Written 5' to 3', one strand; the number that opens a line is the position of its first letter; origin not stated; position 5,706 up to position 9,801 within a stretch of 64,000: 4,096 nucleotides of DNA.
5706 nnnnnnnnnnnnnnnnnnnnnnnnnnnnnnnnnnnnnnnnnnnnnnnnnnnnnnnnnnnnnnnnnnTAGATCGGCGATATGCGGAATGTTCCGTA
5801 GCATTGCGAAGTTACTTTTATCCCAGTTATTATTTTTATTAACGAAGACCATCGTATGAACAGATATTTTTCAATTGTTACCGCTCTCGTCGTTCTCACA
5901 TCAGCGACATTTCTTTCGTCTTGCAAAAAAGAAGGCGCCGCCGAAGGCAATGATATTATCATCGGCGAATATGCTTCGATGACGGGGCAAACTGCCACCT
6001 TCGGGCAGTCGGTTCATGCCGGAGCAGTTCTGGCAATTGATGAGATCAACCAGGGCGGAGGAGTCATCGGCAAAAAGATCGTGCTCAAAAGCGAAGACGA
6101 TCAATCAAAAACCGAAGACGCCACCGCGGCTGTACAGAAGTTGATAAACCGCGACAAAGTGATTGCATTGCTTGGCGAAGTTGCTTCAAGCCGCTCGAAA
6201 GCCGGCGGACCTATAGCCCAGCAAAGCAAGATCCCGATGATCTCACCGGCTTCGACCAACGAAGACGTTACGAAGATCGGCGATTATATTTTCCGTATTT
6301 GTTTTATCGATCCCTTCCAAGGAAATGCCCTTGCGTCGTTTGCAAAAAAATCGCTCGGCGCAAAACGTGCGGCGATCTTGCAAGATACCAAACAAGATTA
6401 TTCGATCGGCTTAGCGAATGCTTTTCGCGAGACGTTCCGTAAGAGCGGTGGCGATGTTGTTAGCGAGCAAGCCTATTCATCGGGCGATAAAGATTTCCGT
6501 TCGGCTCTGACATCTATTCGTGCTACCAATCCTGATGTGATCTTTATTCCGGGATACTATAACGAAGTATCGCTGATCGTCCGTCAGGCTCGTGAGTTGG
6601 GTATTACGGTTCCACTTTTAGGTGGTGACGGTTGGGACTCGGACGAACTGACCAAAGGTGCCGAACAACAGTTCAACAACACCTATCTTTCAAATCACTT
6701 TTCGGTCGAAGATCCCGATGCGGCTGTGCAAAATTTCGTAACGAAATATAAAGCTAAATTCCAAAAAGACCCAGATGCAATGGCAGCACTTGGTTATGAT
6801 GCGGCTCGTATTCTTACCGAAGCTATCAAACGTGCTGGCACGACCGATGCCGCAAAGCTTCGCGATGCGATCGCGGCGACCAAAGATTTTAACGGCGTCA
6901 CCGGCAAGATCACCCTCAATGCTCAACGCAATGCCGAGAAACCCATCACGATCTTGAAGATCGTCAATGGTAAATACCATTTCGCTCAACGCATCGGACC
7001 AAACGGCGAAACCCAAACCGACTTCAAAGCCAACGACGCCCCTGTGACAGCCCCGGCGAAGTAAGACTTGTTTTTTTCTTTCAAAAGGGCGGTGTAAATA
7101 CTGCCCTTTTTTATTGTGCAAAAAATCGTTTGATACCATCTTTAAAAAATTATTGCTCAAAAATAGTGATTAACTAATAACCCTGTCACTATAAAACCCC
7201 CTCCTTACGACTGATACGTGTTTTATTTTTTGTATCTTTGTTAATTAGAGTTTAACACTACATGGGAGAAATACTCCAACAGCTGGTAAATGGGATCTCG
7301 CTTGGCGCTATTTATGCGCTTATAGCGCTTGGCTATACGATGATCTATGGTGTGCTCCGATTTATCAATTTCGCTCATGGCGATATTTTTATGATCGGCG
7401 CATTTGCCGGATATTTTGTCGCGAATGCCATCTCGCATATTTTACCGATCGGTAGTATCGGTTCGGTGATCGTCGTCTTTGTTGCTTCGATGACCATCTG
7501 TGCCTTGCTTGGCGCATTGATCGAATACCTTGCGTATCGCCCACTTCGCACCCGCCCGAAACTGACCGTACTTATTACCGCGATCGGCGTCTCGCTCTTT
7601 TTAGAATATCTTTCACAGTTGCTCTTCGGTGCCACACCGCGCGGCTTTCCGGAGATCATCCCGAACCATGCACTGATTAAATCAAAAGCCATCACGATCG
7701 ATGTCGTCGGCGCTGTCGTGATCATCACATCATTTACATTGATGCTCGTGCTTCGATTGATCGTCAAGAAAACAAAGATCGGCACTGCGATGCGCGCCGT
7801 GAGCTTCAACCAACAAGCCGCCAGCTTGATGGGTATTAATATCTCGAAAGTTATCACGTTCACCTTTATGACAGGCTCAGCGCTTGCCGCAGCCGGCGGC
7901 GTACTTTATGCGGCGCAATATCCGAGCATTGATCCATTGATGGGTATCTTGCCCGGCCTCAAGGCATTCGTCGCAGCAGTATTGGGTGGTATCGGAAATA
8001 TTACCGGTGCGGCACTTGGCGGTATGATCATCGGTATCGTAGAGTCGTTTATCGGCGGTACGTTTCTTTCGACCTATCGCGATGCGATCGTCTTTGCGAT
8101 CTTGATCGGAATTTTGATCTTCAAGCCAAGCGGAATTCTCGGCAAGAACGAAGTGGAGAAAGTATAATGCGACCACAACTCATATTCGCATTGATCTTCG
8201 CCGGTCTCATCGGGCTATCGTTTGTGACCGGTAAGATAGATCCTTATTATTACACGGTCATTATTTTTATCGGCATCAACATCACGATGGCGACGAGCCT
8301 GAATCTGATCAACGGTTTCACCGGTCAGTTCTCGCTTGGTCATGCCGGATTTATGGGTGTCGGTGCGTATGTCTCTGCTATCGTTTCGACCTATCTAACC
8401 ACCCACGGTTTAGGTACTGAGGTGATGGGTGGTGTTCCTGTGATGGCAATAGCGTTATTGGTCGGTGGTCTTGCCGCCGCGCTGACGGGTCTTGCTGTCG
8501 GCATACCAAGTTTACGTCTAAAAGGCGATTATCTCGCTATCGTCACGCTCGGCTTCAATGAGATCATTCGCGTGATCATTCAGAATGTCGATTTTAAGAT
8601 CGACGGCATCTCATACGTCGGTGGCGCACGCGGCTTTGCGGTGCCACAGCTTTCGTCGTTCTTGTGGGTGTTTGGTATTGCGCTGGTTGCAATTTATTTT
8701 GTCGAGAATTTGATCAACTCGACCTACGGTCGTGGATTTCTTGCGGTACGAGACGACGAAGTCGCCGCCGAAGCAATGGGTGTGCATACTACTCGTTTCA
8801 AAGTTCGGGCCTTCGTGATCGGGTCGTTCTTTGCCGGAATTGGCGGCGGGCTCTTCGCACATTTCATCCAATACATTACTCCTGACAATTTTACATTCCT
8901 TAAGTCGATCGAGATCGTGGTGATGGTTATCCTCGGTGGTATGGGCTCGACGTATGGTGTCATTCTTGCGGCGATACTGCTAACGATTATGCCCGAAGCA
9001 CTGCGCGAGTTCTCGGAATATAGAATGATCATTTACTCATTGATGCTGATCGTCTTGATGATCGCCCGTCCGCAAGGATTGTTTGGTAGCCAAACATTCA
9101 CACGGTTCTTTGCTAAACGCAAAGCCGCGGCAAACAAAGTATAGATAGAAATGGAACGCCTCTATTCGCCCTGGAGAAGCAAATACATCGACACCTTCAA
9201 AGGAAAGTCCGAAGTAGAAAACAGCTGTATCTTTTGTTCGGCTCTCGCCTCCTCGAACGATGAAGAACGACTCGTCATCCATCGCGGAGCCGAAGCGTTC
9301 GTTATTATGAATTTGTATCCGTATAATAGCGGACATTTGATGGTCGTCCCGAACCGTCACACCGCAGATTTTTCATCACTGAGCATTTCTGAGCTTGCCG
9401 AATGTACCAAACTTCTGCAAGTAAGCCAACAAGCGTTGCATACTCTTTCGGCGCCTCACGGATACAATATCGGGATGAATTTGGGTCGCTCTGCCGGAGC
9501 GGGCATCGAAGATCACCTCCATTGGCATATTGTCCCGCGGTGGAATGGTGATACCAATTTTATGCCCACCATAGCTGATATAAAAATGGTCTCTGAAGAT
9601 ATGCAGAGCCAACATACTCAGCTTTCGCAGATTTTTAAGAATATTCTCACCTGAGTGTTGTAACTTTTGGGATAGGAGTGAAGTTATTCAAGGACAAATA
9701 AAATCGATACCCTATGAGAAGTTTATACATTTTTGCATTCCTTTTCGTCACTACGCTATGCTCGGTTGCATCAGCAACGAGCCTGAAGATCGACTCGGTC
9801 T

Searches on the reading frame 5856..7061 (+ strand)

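Call 12: search_protein_families(library=pfam, proteins=[window:5856-7061:+], max_evalue=0.001)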
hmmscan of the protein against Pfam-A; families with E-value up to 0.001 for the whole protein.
window:5856-7061:+ (402 aa): 3 families
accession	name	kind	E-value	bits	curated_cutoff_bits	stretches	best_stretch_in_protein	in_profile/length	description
PF13458.12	Peripla_BP_6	-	4.8e-67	227.5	31.7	1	36-372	4-342/343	Periplasmic binding protein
PF01094.35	ANF_receptor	-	1.6e-29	103.5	25.4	1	57-362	6-342/353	Receptor family ligand binding region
PF13433.12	Peripla_BP_5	-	1.8e-23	83.7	27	1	36-369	3-336/363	Periplasmic binding protein domain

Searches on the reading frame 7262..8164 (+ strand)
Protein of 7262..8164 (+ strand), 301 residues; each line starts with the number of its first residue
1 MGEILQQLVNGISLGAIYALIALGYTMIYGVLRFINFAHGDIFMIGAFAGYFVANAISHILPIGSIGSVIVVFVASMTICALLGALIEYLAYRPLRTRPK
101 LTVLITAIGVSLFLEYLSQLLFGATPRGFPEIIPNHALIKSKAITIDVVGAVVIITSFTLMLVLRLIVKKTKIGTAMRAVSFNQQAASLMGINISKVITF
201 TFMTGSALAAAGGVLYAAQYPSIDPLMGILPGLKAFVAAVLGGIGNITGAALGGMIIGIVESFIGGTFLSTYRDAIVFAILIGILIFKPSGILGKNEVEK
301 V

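Call 12: search_protein_families(library=pfam, proteins=[window:7262-8164:+], max_evalue=0.001)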
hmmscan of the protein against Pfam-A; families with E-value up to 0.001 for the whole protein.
window:7262-8164:+ (301 aa): 1 family
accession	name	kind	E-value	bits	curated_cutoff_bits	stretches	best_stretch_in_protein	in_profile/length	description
PF02653.21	BPD_transp_2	-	3.8e-42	144.7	26.8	1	8-285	2-269/269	Branched-chain amino acid transport system / permease component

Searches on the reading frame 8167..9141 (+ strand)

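Call 12: search_protein_families(library=pfam, proteins=[window:8167-9141:+], max_evalue=0.001)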
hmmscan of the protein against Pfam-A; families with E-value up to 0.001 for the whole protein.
window:8167-9141:+ (325 aa): 1 family
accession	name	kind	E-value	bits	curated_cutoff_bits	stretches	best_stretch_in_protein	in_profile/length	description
PF02653.21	BPD_transp_2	-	6.6e-44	150.5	26.8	1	30-297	4-268/269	Branched-chain amino acid transport system / permease component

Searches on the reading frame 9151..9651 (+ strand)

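Call 12: search_protein_families(library=pfam, proteins=[window:9151-9651:+], max_evalue=0.001)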
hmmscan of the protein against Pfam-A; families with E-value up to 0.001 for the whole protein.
window:9151-9651:+ (167 aa): 3 families
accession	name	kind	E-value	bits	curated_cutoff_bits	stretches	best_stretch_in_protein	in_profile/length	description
PF01230.28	HIT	-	6.9e-13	49.5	21.5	1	42-130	8-95/98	HIT domain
PF11969.13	DcpS_C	-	8.7e-07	29.8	24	1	25-128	1-100/114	Scavenger mRNA decapping enzyme C-term binding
PF04677.20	CwfJ_C_1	-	7e-06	26.4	21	1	20-84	8-70/122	Protein similar to CwfJ C-terminus 1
